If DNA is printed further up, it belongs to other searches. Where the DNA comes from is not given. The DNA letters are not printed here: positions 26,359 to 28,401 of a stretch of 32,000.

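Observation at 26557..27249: The C-terminal third of the radical-SAM protein is a paralog of the C-lobe of the operon's own substrate-binding protein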

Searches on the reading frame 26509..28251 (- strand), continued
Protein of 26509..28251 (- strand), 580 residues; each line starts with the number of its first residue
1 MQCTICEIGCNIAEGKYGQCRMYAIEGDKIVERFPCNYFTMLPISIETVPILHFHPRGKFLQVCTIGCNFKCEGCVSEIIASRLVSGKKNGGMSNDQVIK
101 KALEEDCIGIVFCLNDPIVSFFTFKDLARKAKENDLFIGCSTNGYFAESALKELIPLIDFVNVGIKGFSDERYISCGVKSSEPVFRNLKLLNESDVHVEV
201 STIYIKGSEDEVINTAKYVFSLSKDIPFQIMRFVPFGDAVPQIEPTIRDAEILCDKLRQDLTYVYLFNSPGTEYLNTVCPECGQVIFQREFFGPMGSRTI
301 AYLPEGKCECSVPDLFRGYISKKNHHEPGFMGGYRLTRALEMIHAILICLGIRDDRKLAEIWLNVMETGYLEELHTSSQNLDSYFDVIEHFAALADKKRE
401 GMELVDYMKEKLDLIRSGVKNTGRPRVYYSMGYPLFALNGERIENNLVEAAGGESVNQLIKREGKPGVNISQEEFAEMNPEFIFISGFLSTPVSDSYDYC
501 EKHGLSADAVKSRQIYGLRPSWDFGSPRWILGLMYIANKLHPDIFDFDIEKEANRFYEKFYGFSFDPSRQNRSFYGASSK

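Call 10: list_cluster_members(proteins=[P0004, P0040, P0027, P0108])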
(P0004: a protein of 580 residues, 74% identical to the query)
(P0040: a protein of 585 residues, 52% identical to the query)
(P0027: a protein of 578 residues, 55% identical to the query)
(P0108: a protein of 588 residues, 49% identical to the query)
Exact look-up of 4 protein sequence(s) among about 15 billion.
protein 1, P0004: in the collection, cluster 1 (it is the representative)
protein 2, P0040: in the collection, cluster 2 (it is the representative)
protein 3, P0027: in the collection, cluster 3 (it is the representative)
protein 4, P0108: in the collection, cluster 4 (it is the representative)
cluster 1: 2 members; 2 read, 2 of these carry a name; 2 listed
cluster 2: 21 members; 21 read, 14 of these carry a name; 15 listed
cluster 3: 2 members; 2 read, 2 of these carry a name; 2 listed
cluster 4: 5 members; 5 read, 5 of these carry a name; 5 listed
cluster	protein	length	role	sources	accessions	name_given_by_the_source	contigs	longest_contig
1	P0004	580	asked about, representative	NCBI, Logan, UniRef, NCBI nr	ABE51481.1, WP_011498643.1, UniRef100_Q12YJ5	radical SAM protein [Methanococcoides burtonii] | Fe-S protein, radical SAM family n=1 Tax=Methanococcoides burtonii (strain DSM 6242 / ...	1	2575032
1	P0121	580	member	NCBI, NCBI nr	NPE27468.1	radical SAM protein [Methanococcoides sp. SA1]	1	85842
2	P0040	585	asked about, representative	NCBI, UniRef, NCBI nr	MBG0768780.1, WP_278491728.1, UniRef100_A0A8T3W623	radical SAM protein [Methanococcus maripaludis] | Radical SAM protein n=1 Tax=Methanococcus maripaludis TaxID=39152 RepID=A0A8T3W623_METMI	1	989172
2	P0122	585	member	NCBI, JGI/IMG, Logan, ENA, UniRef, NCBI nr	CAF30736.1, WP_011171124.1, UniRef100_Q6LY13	radical SAM protein [Methanococcus maripaludis] | Radical SAM core domain-containing protein n=1 Tax=Methanococcus maripaludis (strain DSM ...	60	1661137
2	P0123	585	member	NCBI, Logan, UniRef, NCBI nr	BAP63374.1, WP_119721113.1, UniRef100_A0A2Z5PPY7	radical SAM protein [Methanococcus maripaludis] | Radical SAM core domain-containing protein n=1 Tax=Methanococcus maripaludis OS7 ...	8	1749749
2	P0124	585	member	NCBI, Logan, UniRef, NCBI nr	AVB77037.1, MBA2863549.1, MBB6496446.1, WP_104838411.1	radical SAM protein [Methanococcus maripaludis] | Periplasmic binding protein n=1 Tax=Methanococcus maripaludis TaxID=39152 ...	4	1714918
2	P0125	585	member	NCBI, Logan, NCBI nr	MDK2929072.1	MAG: hypothetical protein PWP73_663 [Methanococcus sp.] | hypothetical protein [Methanococcus sp.]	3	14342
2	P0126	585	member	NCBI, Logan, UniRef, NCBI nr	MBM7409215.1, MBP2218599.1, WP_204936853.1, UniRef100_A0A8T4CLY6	radical SAM protein [Methanococcus maripaludis] | Pyruvate-formate lyase-activating enzyme n=1 Tax=Methanococcus maripaludis TaxID=39152 ...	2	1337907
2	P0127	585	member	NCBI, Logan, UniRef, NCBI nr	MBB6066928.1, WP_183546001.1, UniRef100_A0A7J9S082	radical SAM protein [Methanococcus maripaludis] | Pyruvate-formate lyase-activating enzyme n=1 Tax=Methanococcus maripaludis TaxID=39152 ...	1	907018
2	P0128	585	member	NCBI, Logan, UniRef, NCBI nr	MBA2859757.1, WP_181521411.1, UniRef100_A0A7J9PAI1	radical SAM protein [Methanococcus maripaludis] | Pyruvate-formate lyase-activating enzyme n=1 Tax=Methanococcus maripaludis TaxID=39152 ...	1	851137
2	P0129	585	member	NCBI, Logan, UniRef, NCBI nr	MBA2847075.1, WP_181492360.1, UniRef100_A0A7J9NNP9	pyruvate-formate lyase-activating enzyme [Methanococcus maripaludis] | Pyruvate-formate lyase-activating enzyme n=1 Tax=Methanococcus maripaludis TaxID=39152 ... | radical SAM protein [Methanococcus maripaludis]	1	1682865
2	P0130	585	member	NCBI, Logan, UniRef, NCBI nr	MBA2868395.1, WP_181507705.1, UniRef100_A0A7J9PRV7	radical SAM protein [Methanococcus maripaludis] | Pyruvate-formate lyase-activating enzyme n=1 Tax=Methanococcus maripaludis TaxID=39152 ...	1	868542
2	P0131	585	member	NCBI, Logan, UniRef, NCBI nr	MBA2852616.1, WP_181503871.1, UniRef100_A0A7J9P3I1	pyruvate-formate lyase-activating enzyme [Methanococcus maripaludis] | Pyruvate-formate lyase-activating enzyme n=1 Tax=Methanococcus maripaludis TaxID=39152 ... | radical SAM protein [Methanococcus maripaludis]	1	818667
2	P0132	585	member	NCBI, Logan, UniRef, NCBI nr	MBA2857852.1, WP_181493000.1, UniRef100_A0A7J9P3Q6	pyruvate-formate lyase-activating enzyme [Methanococcus maripaludis] | Pyruvate-formate lyase-activating enzyme n=1 Tax=Methanococcus maripaludis TaxID=39152 ... | radical SAM protein [Methanococcus maripaludis]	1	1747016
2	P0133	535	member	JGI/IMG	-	pyruvate-formate lyase-activating enzyme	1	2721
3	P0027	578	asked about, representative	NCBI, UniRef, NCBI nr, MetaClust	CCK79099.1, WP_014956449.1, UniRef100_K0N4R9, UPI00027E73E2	radical SAM protein [Desulfobacula toluolica] | Uncharacterized radical SAM domain protein n=1 Tax=Desulfobacula toluolica (strain DSM ... | status=active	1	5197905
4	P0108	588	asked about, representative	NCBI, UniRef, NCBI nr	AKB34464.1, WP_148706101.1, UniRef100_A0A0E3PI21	hypothetical protein MSSIH_3774 [Methanosarcina siciliae HI350] | Radical SAM core domain-containing protein n=1 Tax=Methanosarcina siciliae HI350 ... | radical SAM protein [Methanosarcina siciliae]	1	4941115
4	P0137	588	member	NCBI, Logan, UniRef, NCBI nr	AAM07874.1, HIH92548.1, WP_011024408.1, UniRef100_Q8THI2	TPA: 4Fe-4S cluster-binding domain-containing protein [Methanosarcina acetivorans] | Radical SAM core domain-containing protein n=2 Tax=Methanosarcina acetivorans TaxID=2214 ... | radical SAM protein [Methanosarcina acetivorans]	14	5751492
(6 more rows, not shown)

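Call 11: find_encoding_contigs(protein=P0122, flank=8000, max_places=1)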
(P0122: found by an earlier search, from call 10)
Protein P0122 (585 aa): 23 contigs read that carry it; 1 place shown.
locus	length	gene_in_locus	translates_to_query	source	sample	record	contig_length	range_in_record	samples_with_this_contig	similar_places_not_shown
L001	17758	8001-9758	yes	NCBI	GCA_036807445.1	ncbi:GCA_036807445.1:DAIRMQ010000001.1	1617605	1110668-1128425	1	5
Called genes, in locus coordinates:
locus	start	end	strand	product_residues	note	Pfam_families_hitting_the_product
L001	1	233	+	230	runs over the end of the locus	PF00535:Glycos_transf_2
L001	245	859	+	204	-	PF01066:CDP-OH_P_transf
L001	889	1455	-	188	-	PF00210:Ferritin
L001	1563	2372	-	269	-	PF02535:Zip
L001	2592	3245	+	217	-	PF00578:AhpC-TSA, PF08534:Redoxin, PF10417:1-cysPrx_C (weak)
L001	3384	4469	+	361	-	PF08100:Dimerisation, PF00891:Methyltransf_2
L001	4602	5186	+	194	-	-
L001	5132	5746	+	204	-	PF01497:Peripla_BP_2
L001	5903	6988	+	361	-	PF01497:Peripla_BP_2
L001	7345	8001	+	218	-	PF01209:Ubie_methyltran, PF05148:Methyltransf_8 (weak), PF13489:Methyltransf_23, PF05175:MTS (weak), PF08241:Methyltransf_11, PF08242:Methyltransf_12, PF13649:Methyltransf_25, PF13847:Methyltransf_31, +1 more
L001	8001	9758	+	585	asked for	PF04055:Radical_SAM, PF13353:Fer4_12 (weak), PF01497:Peripla_BP_2 (weak)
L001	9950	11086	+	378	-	PF01497:Peripla_BP_2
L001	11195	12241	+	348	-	PF01032:FecCD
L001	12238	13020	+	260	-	PF00005:ABC_tran, PF13304:AAA_21 (faint)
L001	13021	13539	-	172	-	PF00583:Acetyltransf_1, PF13508:Acetyltransf_7, PF08445:FR47, PF13673:Acetyltransf_10 (weak)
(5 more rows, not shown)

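Call 12: find_encoding_contigs(protein=P0137, flank=8000, max_places=1)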
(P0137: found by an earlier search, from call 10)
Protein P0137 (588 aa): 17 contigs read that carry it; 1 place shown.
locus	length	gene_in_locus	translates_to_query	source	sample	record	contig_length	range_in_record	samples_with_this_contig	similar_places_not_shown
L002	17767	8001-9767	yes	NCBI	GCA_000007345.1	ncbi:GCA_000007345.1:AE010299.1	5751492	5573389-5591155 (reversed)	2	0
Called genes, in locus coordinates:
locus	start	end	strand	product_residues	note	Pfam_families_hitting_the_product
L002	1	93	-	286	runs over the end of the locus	PF01435:Peptidase_M48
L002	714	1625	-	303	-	PF14338:Mrr_N, PF04471:Mrr_cat, PF22722:NA-iREase1, PF13156:Mrr_cat_2 (weak)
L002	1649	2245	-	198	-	PF01872:RibD_C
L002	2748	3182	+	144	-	PF13635:DUF4143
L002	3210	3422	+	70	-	-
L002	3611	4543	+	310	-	-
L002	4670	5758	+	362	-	-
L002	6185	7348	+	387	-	PF01497:Peripla_BP_2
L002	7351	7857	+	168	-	PF01209:Ubie_methyltran, PF13847:Methyltransf_31, PF08241:Methyltransf_11, PF08242:Methyltransf_12, PF13649:Methyltransf_25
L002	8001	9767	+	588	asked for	PF04055:Radical_SAM, PF13353:Fer4_12 (faint), PF01497:Peripla_BP_2 (weak)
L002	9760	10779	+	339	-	PF01032:FecCD, PF00950:ABC-3 (faint)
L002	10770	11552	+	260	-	PF13476:AAA_23 (weak), PF13555:AAA_29 (faint), PF00005:ABC_tran, PF02463:SMC_N (faint), PF13304:AAA_21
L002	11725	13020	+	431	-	PF07752:S-layer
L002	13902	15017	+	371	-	PF02796:HTH_7 (weak), PF00665:rve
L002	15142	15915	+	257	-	PF01695:IstB_IS21, PF00308:Bac_DnaA (weak), PF00004:AAA (weak)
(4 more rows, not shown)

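Call 13: find_encoding_contigs(protein=P0027, flank=8000, max_places=1)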
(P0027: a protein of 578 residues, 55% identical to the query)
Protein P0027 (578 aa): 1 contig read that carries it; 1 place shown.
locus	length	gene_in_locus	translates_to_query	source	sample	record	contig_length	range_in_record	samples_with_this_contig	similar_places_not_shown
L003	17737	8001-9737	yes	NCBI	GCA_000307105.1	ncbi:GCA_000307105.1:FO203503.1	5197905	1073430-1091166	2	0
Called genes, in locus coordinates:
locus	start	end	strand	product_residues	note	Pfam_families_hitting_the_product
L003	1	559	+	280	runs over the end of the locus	PF13476:AAA_23 (faint), PF00005:ABC_tran, PF02463:SMC_N (faint), PF13175:AAA_15 (faint), PF13555:AAA_29 (weak), PF13304:AAA_21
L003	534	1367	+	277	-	PF13489:Methyltransf_23, PF08241:Methyltransf_11 (weak), PF08242:Methyltransf_12 (faint), PF13649:Methyltransf_25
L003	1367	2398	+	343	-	PF01497:Peripla_BP_2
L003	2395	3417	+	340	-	PF01032:FecCD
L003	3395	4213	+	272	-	PF00005:ABC_tran, PF02463:SMC_N (weak), PF13304:AAA_21 (weak)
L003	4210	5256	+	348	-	PF04055:Radical_SAM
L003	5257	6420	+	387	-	-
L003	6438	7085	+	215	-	PF00383:dCMP_cyt_deam_1, PF14437:MafB19-deam, PF14439:Bd3614-deam (weak)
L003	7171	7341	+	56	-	-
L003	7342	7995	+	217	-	PF01209:Ubie_methyltran, PF13847:Methyltransf_31, PF08241:Methyltransf_11, PF08242:Methyltransf_12, PF13649:Methyltransf_25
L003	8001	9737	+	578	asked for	PF04055:Radical_SAM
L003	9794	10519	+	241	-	PF04016:DUF364 (weak)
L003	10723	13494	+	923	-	-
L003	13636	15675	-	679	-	-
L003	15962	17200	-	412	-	PF16656:Pur_ac_phosph_N, PF00149:Metallophos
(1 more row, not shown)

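Call 38: predict_structure(alignment_id=A2)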
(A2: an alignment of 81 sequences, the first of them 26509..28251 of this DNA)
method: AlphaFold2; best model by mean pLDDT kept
length: 580 residues; sequences in the alignment: 81
mean_pLDDT: 91.0   pTM: 0.91
mean pLDDT of the five models: 91.0, 90.3, 90.2, 89.7, 89.3
residues with pLDDT >= 90: 414; 70-90: 133; 50-70: 24; < 50: 9
segments of 3 or more residues with pLDDT < 50: 86-90, 577-580
pLDDT, mean of each block of 10 residues (from residue 1): 95 90 91 87 90 96 87 69 55 88 97 91 98 98 96 98 96 90 98 97 96 98 97 83 93 97 96 95 94 88 85 81 82 70 92 87 86 87 96 97 98 98 97 95 95 97 91 97 92 96 97 96 89 98 97 96 86 57
secondary structure, 60 per line:
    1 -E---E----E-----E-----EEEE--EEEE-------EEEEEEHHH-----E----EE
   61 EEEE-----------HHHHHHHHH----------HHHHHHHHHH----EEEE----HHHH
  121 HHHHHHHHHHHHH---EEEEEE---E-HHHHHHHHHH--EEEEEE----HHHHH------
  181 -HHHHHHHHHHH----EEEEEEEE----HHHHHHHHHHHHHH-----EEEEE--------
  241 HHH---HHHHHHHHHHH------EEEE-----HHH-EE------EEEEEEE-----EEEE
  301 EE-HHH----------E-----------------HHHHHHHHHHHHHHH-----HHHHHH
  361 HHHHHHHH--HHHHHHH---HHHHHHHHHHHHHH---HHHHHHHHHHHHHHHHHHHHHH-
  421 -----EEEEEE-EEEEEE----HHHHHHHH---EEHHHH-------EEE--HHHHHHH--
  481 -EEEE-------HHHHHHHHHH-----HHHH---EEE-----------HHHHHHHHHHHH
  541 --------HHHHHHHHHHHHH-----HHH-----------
elements in order: E23-26 E29-32 E40-45 E59-64 H76-84 H95-104 E109-112 H117-133 E137-142 H148-157 E160-165 H170-174 H182-192 E197-204 H209-222 E228-232 H247-257 E264-267 E285-291 E297-302 H335-349 H355-368 H371-377 H381-394 H398-419 E426-431 E433-438 H443-450 H456-459 E467-469 H472-478 E482-485 H493-502 H508-511 E515-517 H529-540 H549-561

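Call 41: fold_search(model_id=the predicted structure, library=pdb)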
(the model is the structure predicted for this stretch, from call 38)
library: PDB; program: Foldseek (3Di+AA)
matches with E <= 10: 1529; with E <= 0.001: 147
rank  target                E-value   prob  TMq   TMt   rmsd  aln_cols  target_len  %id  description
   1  4hn9_B                5.1e-13  1.00  0.30  0.53   2.2       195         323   26  Crystal structure of iron ABC transporter solute-binding protein from Eubacterium eligens (released 2012-12-12)
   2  4hn9_A                9.1e-12  1.00  0.30  0.54   2.2       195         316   26  Crystal structure of iron ABC transporter solute-binding protein from Eubacterium eligens (released 2012-12-12)
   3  4ovk                  9.2e-11  1.00  0.29  0.49   2.7       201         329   20  Crystal structure of periplasmic solute binding protein from Veillonella parvula DSM 2008 (released 2013-12-18)
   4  4pag_B                2.8e-10  1.00  0.29  0.50   3.0       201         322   23  ABC transporter solute binding protein from Sulfurospirillum deleyianum DSM 6946 (released 2014-04-30)
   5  4pag_A                5.0e-10  1.00  0.28  0.49   3.0       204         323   24  ABC transporter solute binding protein from Sulfurospirillum deleyianum DSM 6946 (released 2014-04-30)
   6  8fo0                  6.2e-10  1.00  0.31  0.68   5.2       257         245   16  The structure of a crystallizable variant of E. coli pyruvate formate-lyase activating enzyme bound to a partially cleav (released 2023-05-24)
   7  3psa                  9.8e-10  1.00  0.28  0.49   2.9       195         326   24  Classification of a Haemophilus influenzae ABC transporter HI1470/71 through its cognate molybdate periplasmic binding p (released 2011-11-30)
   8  4ino_A                1.7e-09  1.00  0.29  0.54   2.6       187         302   21  The crystal structure of Helicobacter pylori Ceue (HP1561) (released 2014-01-08)
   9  3cb8_A                2.2e-09  1.00  0.29  0.63   5.2       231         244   16  4Fe-4S-Pyruvate formate-lyase activating enzyme in complex with AdoMet and a peptide substrate (released 2008-10-28)
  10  4inp_A                4.0e-09  1.00  0.29  0.54   3.0       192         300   21  The crystal structure of Helicobacter pylori Ceue (HP1561) with Ni(II) bound (released 2014-01-08)
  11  4mo9                  6.3e-09  1.00  0.28  0.45   3.8       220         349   21  Crystal Structure of TroA-like Periplasmic Binding Protein FepB from Veillonella parvula (released 2013-09-25)
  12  3c8f                  6.7e-09  1.00  0.29  0.65   4.8       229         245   16  4Fe-4S-Pyruvate formate-lyase Activating Enzyme with partially disordered AdoMet (released 2008-10-28)
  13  4n01_A                1.2e-08  1.00  0.26  0.48   4.0       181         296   19  The crystal structure of a periplasmic binding protein from Veillonella parvula dsm 2008 (released 2013-12-18)
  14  4ls3_A                1.5e-08  1.00  0.29  0.54   2.5       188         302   21  THE crystal STRUCTURE OF HELICOBACTER PYLORI CEUE(HP1561)/NI-HIS COMPL (released 2014-01-22)
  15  5joq                  2.2e-08  1.00  0.25  0.53   5.6       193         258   20  Crystal Structure of an ABC Transporter Substrate-Binding Protein from Listeria monocytogenes EGD-e (released 2016-07-27)
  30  7jma                  4.3e-07  1.00  0.27  0.68   2.8       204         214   22  Crystal structure of the apo form of Nitrogenase iron-molybdenum cofactor biosynthesis enzyme NifB from Methanothermobac (released 2020-10-28)
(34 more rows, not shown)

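Call 42: find_related_loci(query=A2, collection=genome_contigs, flank=9000)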
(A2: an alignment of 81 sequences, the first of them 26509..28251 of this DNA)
Query A2 (580 aa) in genome_contigs; peptide patterns used: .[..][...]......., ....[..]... (x = any residue, [..] = any of these).
315 stretches matched a pattern; 253 encode a relative of the query (tblastn E <= 1e-3); the best 80 are kept; 80 distinct loci.
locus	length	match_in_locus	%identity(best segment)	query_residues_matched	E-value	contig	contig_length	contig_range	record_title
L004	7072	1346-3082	81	1-579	0e+0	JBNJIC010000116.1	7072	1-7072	MAG: Halobacteriota archaeon isolate Y22_0dBSd3.bin.120 NODE_11454_length_7072_cov_3.505378, whole genome shotgun sequen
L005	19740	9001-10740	79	1-580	0e+0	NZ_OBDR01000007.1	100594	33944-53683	Methanohalophilus euhalobius strain WG-1MB, whole genome shotgun sequence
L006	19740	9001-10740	79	1-580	0e+0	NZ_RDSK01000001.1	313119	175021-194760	Methanohalophilus sp. RSK RSK_scf_1, whole genome shotgun sequence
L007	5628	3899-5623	79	1-575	0e+0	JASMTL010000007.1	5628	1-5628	MAG: Methanosarcinaceae archaeon isolate GSC-VFA-60_REP9 CoA_60C_k149_122618, whole genome shotgun sequence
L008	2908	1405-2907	78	1-501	0e+0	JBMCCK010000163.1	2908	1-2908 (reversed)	MAG: Methanohalophilus sp. isolate C1M08_46 NODE_30435_length_2908_cov_2.686646, whole genome shotgun sequence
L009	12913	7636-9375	60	1-580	0e+0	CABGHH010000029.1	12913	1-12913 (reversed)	MAG: Candidatus Methanolliviera sp. GoM_asphalt isolate gfbio:mag-sample-1:67c8463b-6cbd-4d56-a398-d795175a9500 genome a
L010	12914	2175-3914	60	1-580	0e+0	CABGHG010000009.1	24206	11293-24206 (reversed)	MAG: Candidatus Methanolliviera sp. GoM_oil isolate gfbio:mag-sample-2:67c8463b-6cbd-4d56-a398-d795175a9500 genome assem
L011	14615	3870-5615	56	1-580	0e+0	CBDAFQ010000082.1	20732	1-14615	MAG: uncultured ANME-1 euryarchaeote isolate MAG_104 genome assembly, contig: k141_203630, whole genome shotgun sequence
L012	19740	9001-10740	81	1-580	0e+0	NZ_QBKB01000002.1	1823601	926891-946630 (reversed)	Methanohalophilus profundi strain SLHTYRO Scaffold_2, whole genome shotgun sequence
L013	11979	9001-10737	56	1-578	0e+0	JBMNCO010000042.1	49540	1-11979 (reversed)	MAG: Desulfatiglandales bacterium isolate Bins.026 NODE_1503, whole genome shotgun sequence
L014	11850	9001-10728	55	1-574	0e+0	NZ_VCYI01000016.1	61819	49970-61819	Methanoculleus methanifontis strain FWC-SCC3 FWC-SCC3_CONTIG16, whole genome shotgun sequence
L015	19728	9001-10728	55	1-574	0e+0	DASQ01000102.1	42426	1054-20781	MAG TPA_asm: Methanoculleus marisnigri isolate UBA468 UBA468_contig_1569, whole genome shotgun sequence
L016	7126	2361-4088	55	1-574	0e+0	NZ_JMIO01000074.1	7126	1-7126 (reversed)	Methanoculleus sp. MH98A c74, whole genome shotgun sequence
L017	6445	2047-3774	55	1-574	0e+0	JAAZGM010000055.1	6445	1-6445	MAG: Methanomicrobiales archaeon isolate AS10tlH2TH_381 34484_AS10, whole genome shotgun sequence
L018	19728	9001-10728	54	1-574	0e+0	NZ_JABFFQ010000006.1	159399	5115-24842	Methanoculleus nereidis strain YWC-01 YWC-01-scaffold06, whole genome shotgun sequence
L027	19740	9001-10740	52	1-575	0e+0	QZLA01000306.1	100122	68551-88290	MAG: Desulfobacteraceae bacterium isolate Madre2 k127_473743, whole genome shotgun sequence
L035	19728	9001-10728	51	1-575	0e+0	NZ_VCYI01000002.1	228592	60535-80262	Methanoculleus methanifontis strain FWC-SCC3 FWC-SCC3_CONTIG2, whole genome shotgun sequence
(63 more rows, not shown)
